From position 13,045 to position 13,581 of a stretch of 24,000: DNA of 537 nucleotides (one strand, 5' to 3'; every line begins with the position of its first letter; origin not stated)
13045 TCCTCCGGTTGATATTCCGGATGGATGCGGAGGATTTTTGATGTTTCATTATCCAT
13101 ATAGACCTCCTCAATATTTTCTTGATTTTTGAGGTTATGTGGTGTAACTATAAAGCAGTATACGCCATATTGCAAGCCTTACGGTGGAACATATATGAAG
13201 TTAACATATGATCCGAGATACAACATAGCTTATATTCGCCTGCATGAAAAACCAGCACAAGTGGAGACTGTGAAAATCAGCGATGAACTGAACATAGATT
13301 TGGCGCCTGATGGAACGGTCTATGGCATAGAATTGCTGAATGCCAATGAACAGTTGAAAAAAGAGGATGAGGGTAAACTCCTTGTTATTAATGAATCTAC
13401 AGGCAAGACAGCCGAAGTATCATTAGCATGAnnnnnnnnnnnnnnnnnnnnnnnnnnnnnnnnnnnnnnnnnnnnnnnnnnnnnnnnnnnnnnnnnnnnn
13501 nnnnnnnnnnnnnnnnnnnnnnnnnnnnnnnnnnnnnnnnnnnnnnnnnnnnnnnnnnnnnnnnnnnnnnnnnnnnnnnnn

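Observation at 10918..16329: Complete miniature type II CRISPR-Cas locus: 747-aa Cas9-like effector, anti-repeat, array, cas1-cas2-cas4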

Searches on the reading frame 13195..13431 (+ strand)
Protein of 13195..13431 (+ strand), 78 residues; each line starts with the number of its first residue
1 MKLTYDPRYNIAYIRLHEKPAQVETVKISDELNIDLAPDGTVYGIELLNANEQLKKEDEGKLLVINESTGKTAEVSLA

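Call 57: find_encoding_contigs(protein=window:13195-13431:+, flank=6000, max_places=10)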
Protein window:13195-13431:+ (78 aa): 22 contigs read that carry it; 10 places shown.
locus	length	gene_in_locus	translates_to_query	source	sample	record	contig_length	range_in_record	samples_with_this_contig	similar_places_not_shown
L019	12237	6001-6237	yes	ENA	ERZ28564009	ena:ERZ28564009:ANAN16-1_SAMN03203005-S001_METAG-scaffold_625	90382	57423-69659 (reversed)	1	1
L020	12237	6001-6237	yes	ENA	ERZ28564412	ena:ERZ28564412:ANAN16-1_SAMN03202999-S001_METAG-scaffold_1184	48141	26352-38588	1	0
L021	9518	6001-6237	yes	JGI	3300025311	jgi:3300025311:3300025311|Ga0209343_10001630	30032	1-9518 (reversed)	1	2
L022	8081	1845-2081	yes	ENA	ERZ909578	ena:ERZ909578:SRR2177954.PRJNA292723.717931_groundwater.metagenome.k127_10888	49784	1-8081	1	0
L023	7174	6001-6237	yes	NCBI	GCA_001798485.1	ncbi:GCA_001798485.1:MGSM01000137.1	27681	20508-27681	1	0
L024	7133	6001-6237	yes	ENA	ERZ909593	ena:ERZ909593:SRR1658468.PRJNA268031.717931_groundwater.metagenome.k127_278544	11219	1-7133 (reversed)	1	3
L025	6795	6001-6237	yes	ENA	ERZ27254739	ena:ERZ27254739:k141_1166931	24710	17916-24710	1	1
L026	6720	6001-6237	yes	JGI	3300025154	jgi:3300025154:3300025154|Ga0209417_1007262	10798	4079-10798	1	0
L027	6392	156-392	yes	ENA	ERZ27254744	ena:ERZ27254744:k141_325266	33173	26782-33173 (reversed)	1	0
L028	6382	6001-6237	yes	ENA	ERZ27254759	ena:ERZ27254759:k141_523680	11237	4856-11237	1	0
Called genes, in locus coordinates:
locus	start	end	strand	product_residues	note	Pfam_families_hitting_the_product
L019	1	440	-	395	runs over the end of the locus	PF00672:HAMP, PF00989:PAS, PF13426:PAS_9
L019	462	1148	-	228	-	-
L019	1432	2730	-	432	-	-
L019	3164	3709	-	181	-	PF01871:AMMECR1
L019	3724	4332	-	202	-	PF01930:Cas_Cas4, PF12705:PDDEXK_1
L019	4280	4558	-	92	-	PF09827:CRISPR_Cas2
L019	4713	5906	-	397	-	PF01867:Cas_Cas1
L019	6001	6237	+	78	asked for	PF10049:DUF2283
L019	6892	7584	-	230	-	-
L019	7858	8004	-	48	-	-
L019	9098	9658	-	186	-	PF08843:AbiEii, PF19502:DUF6036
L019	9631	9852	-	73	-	-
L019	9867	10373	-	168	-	PF00293:NUDIX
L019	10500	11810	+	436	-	PF12913:SH3_6, PF00877:NLPC_P60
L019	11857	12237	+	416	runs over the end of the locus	PF01551:Peptidase_M23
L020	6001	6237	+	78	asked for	PF10049:DUF2283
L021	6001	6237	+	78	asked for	PF10049:DUF2283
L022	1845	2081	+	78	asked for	PF10049:DUF2283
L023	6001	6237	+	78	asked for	PF10049:DUF2283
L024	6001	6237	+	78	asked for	PF10049:DUF2283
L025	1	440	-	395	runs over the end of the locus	PF00672:HAMP, PF00989:PAS, PF13426:PAS_9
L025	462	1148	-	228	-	-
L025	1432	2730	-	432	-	-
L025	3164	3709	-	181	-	PF01871:AMMECR1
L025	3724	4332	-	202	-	PF01930:Cas_Cas4, PF12705:PDDEXK_1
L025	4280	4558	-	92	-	PF09827:CRISPR_Cas2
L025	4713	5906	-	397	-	PF01867:Cas_Cas1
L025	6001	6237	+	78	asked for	PF10049:DUF2283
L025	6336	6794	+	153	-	?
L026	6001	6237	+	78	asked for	PF10049:DUF2283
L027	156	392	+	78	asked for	PF10049:DUF2283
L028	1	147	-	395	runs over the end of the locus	PF00672:HAMP, PF00989:PAS, PF13426:PAS_9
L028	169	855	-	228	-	-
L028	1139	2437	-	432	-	-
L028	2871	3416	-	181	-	PF01871:AMMECR1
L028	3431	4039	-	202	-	PF01930:Cas_Cas4, PF12705:PDDEXK_1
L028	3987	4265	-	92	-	PF09827:CRISPR_Cas2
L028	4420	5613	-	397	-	PF01867:Cas_Cas1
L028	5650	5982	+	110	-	-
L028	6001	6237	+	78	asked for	PF10049:DUF2283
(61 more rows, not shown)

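Call 62: search_protein_families(library=pfam, proteins=[L025:6336-6794:+, L028:5650-5982:+, window:13195-13431:+], max_evalue=0.01)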
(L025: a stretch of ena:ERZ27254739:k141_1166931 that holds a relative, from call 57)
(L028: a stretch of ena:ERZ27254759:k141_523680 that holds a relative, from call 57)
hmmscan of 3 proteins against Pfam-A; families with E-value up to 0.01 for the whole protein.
L025:6336-6794:+ (153 aa): 2 families
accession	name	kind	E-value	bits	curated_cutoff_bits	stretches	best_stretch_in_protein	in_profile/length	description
PF11217.13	DUF3013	-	0.0039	17.5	25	1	23-71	64-110/160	Protein of unknown function (DUF3013)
PF23659.1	UFL1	-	0.0073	17.1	27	0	89-141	40-89/120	E3 UFM1-protein ligase 1-like domain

L028:5650-5982:+ (110 aa): 1 family
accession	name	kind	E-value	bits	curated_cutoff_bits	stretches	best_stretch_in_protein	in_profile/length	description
PF14076.12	DUF4258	-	0.00089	19.9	25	1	35-106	4-70/71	Domain of unknown function (DUF4258)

window:13195-13431:+ (78 aa): 1 family
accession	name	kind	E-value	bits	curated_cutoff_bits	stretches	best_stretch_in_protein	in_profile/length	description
PF10049.14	DUF2283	-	3.9e-13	49.8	23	1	2-50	1-48/49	Protein of unknown function (DUF2283)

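Call 64: find_homologous_proteins(query=L025:6336-6794:+, max_evalue=0.001)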
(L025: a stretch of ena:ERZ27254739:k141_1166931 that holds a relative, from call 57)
Query L025:6336-6794:+ (153 aa): 2 proteins with E <= 0.001 among 21 candidates.
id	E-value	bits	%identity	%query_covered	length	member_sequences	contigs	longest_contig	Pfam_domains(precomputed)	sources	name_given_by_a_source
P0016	1.9e-74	266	99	82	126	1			-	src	-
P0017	7.9e-55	203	65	100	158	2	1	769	-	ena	-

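Call 65: search_protein_families(library=ncbifam, proteins=[L025:6336-6794:+, P0017], max_evalue=1)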
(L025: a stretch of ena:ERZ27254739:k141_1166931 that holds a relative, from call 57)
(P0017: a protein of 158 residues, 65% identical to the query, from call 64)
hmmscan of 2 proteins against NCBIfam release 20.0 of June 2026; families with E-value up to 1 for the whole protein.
L025:6336-6794:+ (153 aa): 0 families

P0017 (158 aa): 1 family
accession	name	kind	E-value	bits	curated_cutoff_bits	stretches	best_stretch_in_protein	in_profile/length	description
NF006199.0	PRK08326.1-2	equivalog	0.015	14.3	286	1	36-117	80-158/324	R2-like ligand-binding oxidase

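Call 66: search_protein_families(library=padloc, proteins=[L025:6336-6794:+, P0017], max_evalue=1)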
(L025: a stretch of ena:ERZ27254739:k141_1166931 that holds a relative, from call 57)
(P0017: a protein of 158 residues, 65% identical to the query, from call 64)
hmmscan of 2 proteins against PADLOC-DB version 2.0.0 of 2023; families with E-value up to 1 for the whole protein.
L025:6336-6794:+ (153 aa): 0 families

P0017 (158 aa): 0 families

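Call 73: search_protein_representatives(protein=P0017)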
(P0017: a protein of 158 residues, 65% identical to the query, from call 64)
Query: 158 residues. Proteins with E-value up to 0.001 (for the whole library): 43; up to 1e-10: 6; up to 1e-30: 3. The best 43 are listed.
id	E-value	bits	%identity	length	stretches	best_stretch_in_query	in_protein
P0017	3.0e-96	335.8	100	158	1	1-158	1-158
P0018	1.2e-76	272.2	84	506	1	1-156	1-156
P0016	3.5e-46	173.4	68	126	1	1-124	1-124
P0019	1.7e-22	96.6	44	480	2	25-154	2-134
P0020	3.7e-12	63.1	34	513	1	1-154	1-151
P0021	4.9e-11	59.4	38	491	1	1-153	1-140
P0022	1.1e-10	58.3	49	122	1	1-67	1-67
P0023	3.6e-09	53.4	36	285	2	2-43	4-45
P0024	7.7e-09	52.3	34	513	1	2-155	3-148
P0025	1.3e-08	51.5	34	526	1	2-156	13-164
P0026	2.2e-07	47.6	39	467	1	2-115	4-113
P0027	3.4e-07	47.0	28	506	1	2-154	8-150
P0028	3.6e-07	46.9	33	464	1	1-156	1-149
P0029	5.2e-07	46.4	35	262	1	2-154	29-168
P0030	5.9e-07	46.2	41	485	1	1-123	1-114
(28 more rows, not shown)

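Call 74: search_protein_families(library=pfam, proteins=[P0018, P0019, P0020, P0021, P0024, P0025], max_evalue=0.01)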
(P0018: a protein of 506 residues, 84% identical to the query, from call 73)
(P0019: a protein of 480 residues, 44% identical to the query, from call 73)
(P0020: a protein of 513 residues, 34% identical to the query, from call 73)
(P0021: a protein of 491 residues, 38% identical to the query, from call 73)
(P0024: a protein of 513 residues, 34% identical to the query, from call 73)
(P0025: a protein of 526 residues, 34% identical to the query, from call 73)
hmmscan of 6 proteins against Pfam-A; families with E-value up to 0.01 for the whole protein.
P0018 (506 aa): 2 families
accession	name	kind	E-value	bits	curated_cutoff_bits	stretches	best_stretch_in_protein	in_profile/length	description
PF07282.18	Cas12f1-like_TNB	-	3.2e-15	56.5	26.3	1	395-470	1-60/60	Cas12f1-like, TNB domain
PF01385.25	OrfB_IS605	-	0.00012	22.7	30.5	1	273-371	10-111/120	Probable transposase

P0019 (480 aa): 2 families
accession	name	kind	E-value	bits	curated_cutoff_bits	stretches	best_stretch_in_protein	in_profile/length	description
PF07282.18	Cas12f1-like_TNB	-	2.2e-16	60.2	26.3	1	375-450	1-60/60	Cas12f1-like, TNB domain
PF01385.25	OrfB_IS605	-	7.2e-06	26.7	30.5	1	252-326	7-90/120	Probable transposase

P0020 (513 aa): 1 family
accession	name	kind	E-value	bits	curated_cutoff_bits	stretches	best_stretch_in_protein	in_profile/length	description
PF07282.18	Cas12f1-like_TNB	-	7.2e-15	55.3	26.3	1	406-473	1-60/60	Cas12f1-like, TNB domain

P0021 (491 aa): 1 family
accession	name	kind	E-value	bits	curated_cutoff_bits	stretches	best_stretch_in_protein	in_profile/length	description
PF07282.18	Cas12f1-like_TNB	-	2.4e-13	50.5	26.3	1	392-459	1-60/60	Cas12f1-like, TNB domain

P0024 (513 aa): 3 families
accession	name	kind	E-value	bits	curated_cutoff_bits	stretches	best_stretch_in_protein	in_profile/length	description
PF07282.18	Cas12f1-like_TNB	-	9.8e-16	58.1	26.3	1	397-466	1-60/60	Cas12f1-like, TNB domain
PF18516.7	RuvC_1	-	5.1e-09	36.2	26.2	1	277-401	22-142/244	RuvC nuclease domain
PF01385.25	OrfB_IS605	-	0.00083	20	30.5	1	269-368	9-112/120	Probable transposase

P0025 (526 aa): 3 families
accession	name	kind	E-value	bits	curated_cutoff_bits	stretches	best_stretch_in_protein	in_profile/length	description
PF07282.18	Cas12f1-like_TNB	-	3.4e-12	46.8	26.3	1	417-495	1-60/60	Cas12f1-like, TNB domain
PF18516.7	RuvC_1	-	2.5e-10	40.5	26.2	1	300-397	23-121/244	RuvC nuclease domain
PF19750.4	DUF6237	-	0.0064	17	25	0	464-505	6-46/90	Family of unknown function (DUF6237)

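Call 75: search_protein_families(library=ncbifam, proteins=[P0018, P0019, P0020, P0021, P0024, P0025], max_evalue=0.01)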
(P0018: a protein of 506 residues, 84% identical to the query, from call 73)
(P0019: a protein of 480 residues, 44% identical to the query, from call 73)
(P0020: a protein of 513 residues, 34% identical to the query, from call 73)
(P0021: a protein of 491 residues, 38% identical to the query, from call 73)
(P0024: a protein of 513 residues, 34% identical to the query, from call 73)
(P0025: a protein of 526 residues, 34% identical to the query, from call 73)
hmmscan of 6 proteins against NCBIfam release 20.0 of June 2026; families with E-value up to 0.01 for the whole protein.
P0018 (506 aa): 4 families
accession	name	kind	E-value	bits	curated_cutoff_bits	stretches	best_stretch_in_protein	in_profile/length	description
NF040570.1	guided_TnpB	subfamily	1.9e-36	126.2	100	1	100-472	50-388/389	RNA-guided endonuclease TnpB family protein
NF049972.1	CRISPR_Cas12f2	exception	1.6e-29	103.1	450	1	259-474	305-519/524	type V CRISPR-associated effector Cas12f2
NF045604.1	cas_Cas12e_CasX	equivalog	6.4e-14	51.2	200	1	259-431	574-760/886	type V CRISPR RNA-guided endonuclease Cas12e/CasX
TIGR01766.2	TIGR01766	domain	6.9e-09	36.1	32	1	341-423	2-82/82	IS200/IS605 family accessory protein TnpB-related protein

P0019 (480 aa): 5 families
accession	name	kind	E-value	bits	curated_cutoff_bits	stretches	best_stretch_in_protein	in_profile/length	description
NF049972.1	CRISPR_Cas12f2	exception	4.1e-32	111.6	450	1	68-454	157-519/524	type V CRISPR-associated effector Cas12f2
NF040570.1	guided_TnpB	subfamily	1.6e-29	103.4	100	1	165-452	106-388/389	RNA-guided endonuclease TnpB family protein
TIGR01766.2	TIGR01766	domain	5.9e-12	45.9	32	1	323-403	4-82/82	IS200/IS605 family accessory protein TnpB-related protein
NF038281.1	IS200_TnpB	exception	5e-11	42.3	425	1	239-451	154-356/360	IS200/IS605 family element RNA-guided endonuclease TnpB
NF038280.1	IS607_TnpB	exception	6.7e-06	25.3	350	1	243-452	182-390/431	IS607 family element RNA-guided endonuclease TnpB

P0020 (513 aa): 6 families
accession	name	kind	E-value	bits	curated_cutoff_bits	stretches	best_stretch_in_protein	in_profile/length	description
NF040570.1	guided_TnpB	subfamily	1.2e-26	93.9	100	1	255-474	170-387/389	RNA-guided endonuclease TnpB family protein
NF049972.1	CRISPR_Cas12f2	exception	2.4e-24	86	450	1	257-478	306-520/524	type V CRISPR-associated effector Cas12f2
NF038281.1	IS200_TnpB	exception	1.4e-06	27.7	425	1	397-474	278-356/360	IS200/IS605 family element RNA-guided endonuclease TnpB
NF045604.1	cas_Cas12e_CasX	equivalog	2.4e-06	26.2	200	1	257-442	575-760/886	type V CRISPR RNA-guided endonuclease Cas12e/CasX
TIGR01766.2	TIGR01766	domain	3.4e-05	24.2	32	1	339-434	2-82/82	IS200/IS605 family accessory protein TnpB-related protein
NF038280.1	IS607_TnpB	exception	0.0013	17.8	350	1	272-474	198-389/431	IS607 family element RNA-guided endonuclease TnpB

P0021 (491 aa): 5 families
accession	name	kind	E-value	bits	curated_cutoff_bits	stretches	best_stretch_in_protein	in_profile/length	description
NF049972.1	CRISPR_Cas12f2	exception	1.9e-28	99.5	450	1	233-463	285-519/524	type V CRISPR-associated effector Cas12f2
NF040570.1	guided_TnpB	subfamily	4.5e-28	98.6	100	1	197-462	129-389/389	RNA-guided endonuclease TnpB family protein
NF045604.1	cas_Cas12e_CasX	equivalog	8.7e-14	50.8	200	2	247-428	572-760/886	type V CRISPR RNA-guided endonuclease Cas12e/CasX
TIGR01766.2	TIGR01766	domain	1.4e-05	25.5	32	1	332-420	2-82/82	IS200/IS605 family accessory protein TnpB-related protein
NF038281.1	IS200_TnpB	exception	8.4e-05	21.9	425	1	247-463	152-359/360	IS200/IS605 family element RNA-guided endonuclease TnpB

P0024 (513 aa): 8 families
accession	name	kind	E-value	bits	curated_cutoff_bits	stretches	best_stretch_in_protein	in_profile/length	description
NF049972.1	CRISPR_Cas12f2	exception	5e-31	108.1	450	1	246-470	295-519/524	type V CRISPR-associated effector Cas12f2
NF040570.1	guided_TnpB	subfamily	3.7e-28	98.9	100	1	233-469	147-389/389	RNA-guided endonuclease TnpB family protein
NF045604.1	cas_Cas12e_CasX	equivalog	9e-24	83.8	200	2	185-433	496-760/886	type V CRISPR RNA-guided endonuclease Cas12e/CasX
NF038281.1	IS200_TnpB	exception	2.7e-11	43.2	425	1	249-470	147-359/360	IS200/IS605 family element RNA-guided endonuclease TnpB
TIGR01766.2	TIGR01766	domain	9.7e-08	32.4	32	1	343-425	8-82/82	IS200/IS605 family accessory protein TnpB-related protein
NF038280.1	IS607_TnpB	exception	1.5e-05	24.2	350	1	339-470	272-392/431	IS607 family element RNA-guided endonuclease TnpB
TIGR04330.1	cas_Cpf1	equivalog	2.8e-05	22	300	1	278-401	898-1021/1288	type V CRISPR-associated protein Cas12a/Cpf1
NF038192.1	V_cas_c2c8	exception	0.0001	21.6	350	1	244-290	228-276/457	type V CRISPR-associated protein C2c8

P0025 (526 aa): 8 families
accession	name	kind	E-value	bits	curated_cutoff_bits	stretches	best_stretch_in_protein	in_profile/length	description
NF049972.1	CRISPR_Cas12f2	exception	2.4e-30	105.8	450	1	263-501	291-521/524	type V CRISPR-associated effector Cas12f2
NF040570.1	guided_TnpB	subfamily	2.1e-22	80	100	1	274-497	167-388/389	RNA-guided endonuclease TnpB family protein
NF045604.1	cas_Cas12e_CasX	equivalog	2.7e-13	49.2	200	1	289-455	594-759/886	type V CRISPR RNA-guided endonuclease Cas12e/CasX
TIGR01766.2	TIGR01766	domain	2.3e-09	37.6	32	1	366-448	8-82/82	IS200/IS605 family accessory protein TnpB-related protein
TIGR04330.1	cas_Cpf1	equivalog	4.7e-07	27.9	300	1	300-397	898-1000/1288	type V CRISPR-associated protein Cas12a/Cpf1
NF038281.1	IS200_TnpB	exception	5.7e-05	22.4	425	1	276-498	152-358/360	IS200/IS605 family element RNA-guided endonuclease TnpB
NF033951.2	Cas12d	equivalog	0.00011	20.6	250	1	473-499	1148-1176/1180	type V CRISPR-associated protein Cas12d/CasY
NF045720.1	rubredox_RCKP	subfamily_domain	0.00085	18.9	45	1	473-487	1-15/34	RCKP-type rubredoxin-like domain-containing protein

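Call 76: find_encoding_contigs(protein=P0018, flank=8000, max_places=6)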
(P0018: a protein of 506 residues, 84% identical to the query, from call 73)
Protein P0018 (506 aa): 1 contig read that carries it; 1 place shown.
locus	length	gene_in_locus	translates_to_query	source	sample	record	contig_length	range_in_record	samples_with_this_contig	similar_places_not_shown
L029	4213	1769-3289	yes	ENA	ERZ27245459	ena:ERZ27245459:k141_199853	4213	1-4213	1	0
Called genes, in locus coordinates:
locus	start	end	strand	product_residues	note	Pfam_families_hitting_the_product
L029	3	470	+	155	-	?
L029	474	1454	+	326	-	PF01867:Cas_Cas1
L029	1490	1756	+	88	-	PF09827:CRISPR_Cas2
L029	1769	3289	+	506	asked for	PF07282:Cas12f1-like_TNB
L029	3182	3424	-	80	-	-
